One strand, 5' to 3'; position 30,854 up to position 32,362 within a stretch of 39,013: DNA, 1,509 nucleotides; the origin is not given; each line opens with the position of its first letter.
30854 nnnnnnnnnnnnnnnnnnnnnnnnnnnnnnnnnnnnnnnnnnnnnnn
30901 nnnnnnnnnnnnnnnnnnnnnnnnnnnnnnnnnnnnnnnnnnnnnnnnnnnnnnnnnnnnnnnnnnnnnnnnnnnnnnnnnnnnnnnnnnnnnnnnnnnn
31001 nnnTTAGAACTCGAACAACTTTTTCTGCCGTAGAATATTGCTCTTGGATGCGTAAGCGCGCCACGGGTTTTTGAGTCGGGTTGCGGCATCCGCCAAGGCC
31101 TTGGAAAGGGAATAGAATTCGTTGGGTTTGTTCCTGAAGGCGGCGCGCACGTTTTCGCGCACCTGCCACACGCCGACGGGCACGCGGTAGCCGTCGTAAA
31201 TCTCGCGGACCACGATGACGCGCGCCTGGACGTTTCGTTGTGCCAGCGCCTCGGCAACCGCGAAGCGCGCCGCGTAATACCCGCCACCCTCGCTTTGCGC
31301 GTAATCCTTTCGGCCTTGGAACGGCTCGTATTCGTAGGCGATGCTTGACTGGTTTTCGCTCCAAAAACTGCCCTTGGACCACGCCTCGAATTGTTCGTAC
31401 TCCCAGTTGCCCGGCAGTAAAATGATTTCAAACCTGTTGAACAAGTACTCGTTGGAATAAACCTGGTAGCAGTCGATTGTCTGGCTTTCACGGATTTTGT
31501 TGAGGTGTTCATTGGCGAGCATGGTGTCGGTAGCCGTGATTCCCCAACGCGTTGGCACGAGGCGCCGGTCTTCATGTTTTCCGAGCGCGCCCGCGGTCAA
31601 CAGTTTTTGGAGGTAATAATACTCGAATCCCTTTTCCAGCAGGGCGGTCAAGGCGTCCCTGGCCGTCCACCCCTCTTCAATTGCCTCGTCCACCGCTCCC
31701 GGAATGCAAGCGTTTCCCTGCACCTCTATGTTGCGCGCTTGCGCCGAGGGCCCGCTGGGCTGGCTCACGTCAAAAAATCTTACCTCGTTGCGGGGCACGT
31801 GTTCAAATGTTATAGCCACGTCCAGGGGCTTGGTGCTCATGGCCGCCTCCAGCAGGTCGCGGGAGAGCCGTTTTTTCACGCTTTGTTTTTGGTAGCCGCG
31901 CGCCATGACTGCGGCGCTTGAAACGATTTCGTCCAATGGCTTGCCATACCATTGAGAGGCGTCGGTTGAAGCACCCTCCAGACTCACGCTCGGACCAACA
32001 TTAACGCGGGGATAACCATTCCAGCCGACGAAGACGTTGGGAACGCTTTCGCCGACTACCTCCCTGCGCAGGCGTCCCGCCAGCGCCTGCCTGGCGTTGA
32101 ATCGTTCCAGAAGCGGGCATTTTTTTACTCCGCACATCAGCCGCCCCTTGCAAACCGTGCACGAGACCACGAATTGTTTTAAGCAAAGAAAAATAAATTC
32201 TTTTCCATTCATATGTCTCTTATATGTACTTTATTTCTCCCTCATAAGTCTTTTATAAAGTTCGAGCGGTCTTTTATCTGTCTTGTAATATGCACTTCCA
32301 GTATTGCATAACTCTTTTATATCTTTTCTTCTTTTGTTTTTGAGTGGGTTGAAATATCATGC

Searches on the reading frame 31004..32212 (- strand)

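Call 35: search_protein_families(library=pfam, proteins=[window:31004-32212:-], max_evalue=0.00001)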
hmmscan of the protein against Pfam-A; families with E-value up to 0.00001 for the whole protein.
window:31004-32212:- (402 aa): 2 families
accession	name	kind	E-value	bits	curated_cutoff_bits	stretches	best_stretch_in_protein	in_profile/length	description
PF04894.17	Nre_N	-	8.2e-78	262.4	25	1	26-285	1-270/270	Archaeal Nre, N-terminal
PF04895.17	Nre_C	-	2.6e-34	117.9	27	1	296-397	1-101/110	Archaeal Nre, C-terminal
